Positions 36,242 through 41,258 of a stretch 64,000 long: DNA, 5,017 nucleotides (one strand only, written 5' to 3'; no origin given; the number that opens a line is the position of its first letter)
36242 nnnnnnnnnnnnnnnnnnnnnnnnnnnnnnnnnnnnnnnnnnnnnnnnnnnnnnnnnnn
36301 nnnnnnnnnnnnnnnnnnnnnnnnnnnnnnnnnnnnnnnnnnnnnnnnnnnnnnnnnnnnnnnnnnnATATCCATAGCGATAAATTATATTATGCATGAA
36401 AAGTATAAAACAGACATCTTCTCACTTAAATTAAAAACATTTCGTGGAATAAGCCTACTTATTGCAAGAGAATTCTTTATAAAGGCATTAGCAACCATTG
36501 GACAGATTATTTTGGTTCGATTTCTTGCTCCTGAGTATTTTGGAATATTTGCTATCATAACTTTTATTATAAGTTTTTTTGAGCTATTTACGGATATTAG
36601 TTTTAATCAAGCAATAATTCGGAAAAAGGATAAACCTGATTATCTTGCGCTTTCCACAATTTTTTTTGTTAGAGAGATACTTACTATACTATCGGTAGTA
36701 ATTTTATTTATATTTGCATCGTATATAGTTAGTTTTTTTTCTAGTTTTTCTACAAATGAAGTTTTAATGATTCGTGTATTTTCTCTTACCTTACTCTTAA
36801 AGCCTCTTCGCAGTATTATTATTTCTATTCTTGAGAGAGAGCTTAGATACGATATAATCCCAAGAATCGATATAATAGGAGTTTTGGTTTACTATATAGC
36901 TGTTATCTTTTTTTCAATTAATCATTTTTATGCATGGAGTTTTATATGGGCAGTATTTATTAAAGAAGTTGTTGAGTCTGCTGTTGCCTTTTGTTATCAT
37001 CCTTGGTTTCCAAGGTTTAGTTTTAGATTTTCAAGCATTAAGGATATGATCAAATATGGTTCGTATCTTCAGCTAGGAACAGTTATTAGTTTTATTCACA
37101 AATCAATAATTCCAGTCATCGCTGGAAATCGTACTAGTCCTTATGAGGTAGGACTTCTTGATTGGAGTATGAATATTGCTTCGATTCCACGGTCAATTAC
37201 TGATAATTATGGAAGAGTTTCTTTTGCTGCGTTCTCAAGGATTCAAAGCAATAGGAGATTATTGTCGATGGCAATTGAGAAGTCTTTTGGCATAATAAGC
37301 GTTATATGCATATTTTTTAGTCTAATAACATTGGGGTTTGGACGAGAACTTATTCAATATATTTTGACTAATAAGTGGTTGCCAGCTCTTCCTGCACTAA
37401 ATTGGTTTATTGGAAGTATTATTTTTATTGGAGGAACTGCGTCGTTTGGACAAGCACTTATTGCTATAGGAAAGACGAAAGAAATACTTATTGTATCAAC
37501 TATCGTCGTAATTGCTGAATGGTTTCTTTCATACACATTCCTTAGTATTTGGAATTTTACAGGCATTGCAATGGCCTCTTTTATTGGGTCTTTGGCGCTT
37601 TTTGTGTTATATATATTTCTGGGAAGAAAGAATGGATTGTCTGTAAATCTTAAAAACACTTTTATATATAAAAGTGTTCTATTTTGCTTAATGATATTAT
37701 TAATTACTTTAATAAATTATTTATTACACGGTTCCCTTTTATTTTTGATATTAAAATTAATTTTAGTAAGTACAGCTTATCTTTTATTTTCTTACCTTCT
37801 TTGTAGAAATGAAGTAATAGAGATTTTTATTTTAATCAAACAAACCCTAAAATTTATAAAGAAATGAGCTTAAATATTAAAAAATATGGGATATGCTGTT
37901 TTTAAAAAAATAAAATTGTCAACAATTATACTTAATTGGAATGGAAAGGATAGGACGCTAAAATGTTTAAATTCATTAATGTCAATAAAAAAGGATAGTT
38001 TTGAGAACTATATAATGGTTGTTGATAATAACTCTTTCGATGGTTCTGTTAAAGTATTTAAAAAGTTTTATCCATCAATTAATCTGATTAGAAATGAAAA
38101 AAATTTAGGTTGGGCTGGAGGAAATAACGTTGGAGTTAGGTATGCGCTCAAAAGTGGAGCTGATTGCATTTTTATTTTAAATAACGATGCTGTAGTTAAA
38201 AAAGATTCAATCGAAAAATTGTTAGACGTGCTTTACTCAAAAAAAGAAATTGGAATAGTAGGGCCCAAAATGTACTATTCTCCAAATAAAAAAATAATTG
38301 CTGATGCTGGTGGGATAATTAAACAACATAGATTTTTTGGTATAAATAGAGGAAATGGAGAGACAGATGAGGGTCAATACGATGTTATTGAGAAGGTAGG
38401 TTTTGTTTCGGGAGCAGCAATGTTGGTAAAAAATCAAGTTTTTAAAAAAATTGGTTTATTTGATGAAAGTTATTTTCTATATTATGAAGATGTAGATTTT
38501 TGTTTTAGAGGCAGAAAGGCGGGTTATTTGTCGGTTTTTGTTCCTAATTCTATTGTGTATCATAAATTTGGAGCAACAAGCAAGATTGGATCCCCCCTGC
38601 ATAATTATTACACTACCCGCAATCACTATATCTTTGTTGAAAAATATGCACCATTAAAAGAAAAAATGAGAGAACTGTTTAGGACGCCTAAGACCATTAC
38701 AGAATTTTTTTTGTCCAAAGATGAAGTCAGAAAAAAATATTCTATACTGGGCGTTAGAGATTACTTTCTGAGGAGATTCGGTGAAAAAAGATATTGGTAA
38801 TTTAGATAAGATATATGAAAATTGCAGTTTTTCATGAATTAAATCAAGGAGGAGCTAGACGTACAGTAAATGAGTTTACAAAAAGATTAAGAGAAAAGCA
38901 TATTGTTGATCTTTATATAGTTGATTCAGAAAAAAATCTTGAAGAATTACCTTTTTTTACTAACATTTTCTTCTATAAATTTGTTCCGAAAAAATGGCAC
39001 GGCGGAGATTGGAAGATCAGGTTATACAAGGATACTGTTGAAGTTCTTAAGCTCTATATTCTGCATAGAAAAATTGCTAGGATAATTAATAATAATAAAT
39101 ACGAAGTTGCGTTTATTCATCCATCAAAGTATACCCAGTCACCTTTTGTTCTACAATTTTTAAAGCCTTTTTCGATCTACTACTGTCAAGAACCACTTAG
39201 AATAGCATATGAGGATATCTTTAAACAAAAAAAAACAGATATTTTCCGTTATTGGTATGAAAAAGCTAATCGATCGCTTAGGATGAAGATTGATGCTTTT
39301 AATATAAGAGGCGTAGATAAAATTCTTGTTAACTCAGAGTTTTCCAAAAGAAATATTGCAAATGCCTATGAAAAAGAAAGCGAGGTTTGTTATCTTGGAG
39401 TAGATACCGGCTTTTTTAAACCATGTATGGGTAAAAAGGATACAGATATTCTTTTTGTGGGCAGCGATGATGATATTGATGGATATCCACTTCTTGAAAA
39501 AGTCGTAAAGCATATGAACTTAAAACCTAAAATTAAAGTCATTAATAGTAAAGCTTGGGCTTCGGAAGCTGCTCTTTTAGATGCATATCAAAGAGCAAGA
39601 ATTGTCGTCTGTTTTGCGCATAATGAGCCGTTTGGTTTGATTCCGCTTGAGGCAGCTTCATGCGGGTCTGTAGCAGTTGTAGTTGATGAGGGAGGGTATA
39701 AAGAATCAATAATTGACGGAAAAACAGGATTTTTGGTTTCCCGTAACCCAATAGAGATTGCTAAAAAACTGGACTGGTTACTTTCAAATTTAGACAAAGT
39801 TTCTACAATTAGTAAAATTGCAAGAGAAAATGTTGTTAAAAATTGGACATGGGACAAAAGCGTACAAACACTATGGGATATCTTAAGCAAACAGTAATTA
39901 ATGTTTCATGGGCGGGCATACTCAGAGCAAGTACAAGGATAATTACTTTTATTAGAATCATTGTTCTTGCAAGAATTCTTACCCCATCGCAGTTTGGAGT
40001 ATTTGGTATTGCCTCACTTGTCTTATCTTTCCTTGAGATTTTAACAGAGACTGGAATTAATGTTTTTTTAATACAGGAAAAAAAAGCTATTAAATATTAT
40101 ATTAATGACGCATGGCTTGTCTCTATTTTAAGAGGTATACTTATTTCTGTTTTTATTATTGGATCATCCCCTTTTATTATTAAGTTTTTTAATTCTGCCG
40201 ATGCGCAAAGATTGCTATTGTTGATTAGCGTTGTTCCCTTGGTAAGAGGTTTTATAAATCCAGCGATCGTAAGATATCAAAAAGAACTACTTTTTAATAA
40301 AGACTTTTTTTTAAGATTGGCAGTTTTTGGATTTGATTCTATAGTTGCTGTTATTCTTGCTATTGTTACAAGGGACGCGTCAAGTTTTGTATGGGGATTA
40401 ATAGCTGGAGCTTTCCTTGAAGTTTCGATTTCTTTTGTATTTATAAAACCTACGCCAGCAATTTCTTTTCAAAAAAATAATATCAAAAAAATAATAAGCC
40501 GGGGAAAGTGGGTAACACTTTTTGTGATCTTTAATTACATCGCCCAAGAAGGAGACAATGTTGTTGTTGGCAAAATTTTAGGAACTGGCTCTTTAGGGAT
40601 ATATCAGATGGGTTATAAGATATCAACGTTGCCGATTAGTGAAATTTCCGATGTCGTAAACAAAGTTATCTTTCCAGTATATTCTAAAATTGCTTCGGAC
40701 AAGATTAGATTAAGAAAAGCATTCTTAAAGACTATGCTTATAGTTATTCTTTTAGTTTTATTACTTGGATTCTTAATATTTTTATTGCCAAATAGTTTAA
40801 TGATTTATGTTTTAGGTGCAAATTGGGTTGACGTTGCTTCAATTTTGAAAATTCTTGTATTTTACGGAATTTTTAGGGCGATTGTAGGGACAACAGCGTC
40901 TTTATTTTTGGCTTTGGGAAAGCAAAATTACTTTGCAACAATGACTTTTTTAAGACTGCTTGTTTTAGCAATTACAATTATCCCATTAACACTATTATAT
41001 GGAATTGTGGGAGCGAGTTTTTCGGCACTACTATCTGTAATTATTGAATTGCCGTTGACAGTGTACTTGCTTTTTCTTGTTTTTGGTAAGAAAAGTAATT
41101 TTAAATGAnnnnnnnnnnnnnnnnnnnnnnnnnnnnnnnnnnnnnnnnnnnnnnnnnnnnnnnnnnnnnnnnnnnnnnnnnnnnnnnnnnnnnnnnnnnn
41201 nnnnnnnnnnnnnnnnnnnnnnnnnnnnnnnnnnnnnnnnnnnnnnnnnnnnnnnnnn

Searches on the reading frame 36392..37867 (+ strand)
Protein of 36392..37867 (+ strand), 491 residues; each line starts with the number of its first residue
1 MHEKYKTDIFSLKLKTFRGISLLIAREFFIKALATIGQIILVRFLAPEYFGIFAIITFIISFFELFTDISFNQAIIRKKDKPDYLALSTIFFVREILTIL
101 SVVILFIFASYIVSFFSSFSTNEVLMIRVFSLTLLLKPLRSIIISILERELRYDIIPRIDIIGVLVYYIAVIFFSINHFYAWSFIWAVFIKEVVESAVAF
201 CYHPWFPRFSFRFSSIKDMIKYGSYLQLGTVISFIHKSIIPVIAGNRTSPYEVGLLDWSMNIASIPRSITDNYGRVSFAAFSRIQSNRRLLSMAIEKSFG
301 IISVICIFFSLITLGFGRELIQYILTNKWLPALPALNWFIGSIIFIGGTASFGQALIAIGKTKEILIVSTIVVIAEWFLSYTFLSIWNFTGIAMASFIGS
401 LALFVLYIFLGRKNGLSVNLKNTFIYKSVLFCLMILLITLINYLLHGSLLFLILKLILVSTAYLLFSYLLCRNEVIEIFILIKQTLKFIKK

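Call 6: search_protein_families(library=pfam, proteins=[window:36392-37867:+], max_evalue=0.01)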
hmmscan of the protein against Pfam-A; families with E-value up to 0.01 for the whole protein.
window:36392-37867:+ (491 aa): 3 families
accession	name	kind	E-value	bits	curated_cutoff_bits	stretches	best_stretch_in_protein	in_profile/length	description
PF13440.11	Polysacc_synt_3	-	5.3e-47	160.9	23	1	40-333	1-292/293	Polysaccharide biosynthesis protein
PF01943.22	Polysacc_synt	-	2.8e-18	66.8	28.2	1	18-285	3-274/274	Polysaccharide biosynthesis protein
PF03023.19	MurJ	-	0.0018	17.4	27.4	1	65-457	27-448/451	Lipid II flippase MurJ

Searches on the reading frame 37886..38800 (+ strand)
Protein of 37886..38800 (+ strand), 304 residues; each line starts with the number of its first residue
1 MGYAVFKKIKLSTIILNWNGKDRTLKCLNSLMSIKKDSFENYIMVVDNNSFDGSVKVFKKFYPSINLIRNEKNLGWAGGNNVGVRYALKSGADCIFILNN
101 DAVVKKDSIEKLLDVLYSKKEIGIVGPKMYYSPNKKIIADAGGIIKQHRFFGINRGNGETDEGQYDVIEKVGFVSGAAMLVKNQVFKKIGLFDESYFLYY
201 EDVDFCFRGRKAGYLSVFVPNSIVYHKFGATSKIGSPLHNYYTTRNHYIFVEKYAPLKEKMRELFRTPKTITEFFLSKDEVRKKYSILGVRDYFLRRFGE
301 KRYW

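Call 17: search_protein_families(library=pfam, proteins=[window:37886-38800:+], max_evalue=0.001)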
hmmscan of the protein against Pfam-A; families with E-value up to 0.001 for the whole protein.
window:37886-38800:+ (304 aa): 5 families
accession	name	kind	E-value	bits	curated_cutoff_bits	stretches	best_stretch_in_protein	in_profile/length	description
PF00535.33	Glycos_transf_2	-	4.1e-17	63.1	23.3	1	12-189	1-167/168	Glycosyl transferase family 2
PF13641.12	Glyco_tranf_2_3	-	6.3e-14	53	27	1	12-233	4-218/230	Glycosyltransferase like family 2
PF13632.12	Glyco_trans_2_3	-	5.4e-09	36.6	27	1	95-231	2-128/198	Glycosyl transferase family group 2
PF13712.12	Glyco_tranf_2_5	-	5.8e-05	23.4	27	1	95-243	58-201/210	Glycosyltransferase like family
PF10111.15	Glyco_tranf_2_2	-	6.6e-05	23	27.3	1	41-226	30-216/276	Glycosyltransferase like family 2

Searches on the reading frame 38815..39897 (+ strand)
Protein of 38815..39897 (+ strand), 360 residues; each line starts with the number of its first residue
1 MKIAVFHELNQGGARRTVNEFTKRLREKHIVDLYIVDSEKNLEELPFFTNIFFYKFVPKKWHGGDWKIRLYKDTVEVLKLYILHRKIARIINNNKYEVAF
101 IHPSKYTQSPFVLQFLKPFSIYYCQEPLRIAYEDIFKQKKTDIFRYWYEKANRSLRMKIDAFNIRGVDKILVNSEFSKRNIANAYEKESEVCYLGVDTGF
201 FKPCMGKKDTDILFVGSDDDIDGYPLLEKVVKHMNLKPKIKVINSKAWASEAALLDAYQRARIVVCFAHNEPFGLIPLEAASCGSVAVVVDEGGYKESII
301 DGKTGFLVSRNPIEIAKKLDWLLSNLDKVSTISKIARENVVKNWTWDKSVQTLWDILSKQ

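Call 17: search_protein_families(library=pfam, proteins=[window:38815-39897:+], max_evalue=0.001)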
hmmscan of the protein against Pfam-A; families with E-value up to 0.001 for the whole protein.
window:38815-39897:+ (360 aa): 4 families
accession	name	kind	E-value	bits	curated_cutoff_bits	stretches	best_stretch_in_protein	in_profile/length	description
PF00534.26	Glycos_transf_1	-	1.8e-18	67.1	26.4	1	222-338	57-171/172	Glycosyl transferases group 1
PF13692.12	Glyco_trans_1_4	-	2.3e-14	54.3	27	1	209-325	33-142/142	Glycosyl transferases group 1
PF13524.12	Glyco_trans_1_2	-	2.8e-09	37.5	25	1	242-353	28-142/144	Glycosyl transferase-like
PF13439.12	Glyco_transf_4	-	9.4e-07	29.5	28.5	1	12-198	2-168/170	Glycosyltransferase Family 4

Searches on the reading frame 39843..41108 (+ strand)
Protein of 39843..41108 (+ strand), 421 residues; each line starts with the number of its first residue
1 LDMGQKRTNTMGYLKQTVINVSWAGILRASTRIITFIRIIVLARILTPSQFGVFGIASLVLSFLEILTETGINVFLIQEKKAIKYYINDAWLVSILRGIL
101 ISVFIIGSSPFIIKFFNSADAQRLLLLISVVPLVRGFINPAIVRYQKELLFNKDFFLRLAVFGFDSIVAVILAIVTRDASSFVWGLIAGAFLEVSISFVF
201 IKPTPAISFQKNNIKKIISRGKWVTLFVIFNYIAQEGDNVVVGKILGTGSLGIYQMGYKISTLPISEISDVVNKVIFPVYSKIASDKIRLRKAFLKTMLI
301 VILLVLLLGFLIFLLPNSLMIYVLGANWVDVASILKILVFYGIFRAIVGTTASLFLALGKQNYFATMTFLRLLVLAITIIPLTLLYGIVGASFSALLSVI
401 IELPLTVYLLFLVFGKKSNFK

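Call 17: search_protein_families(library=pfam, proteins=[window:39843-41108:+], max_evalue=0.001)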
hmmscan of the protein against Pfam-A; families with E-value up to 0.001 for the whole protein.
window:39843-41108:+ (421 aa): 2 families
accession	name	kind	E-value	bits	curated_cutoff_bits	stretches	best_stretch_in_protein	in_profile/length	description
PF13440.11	Polysacc_synt_3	-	3.7e-61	207.4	23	1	41-332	1-292/293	Polysaccharide biosynthesis protein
PF01943.22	Polysacc_synt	-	1.6e-26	93.8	28.2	1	20-283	4-273/274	Polysaccharide biosynthesis protein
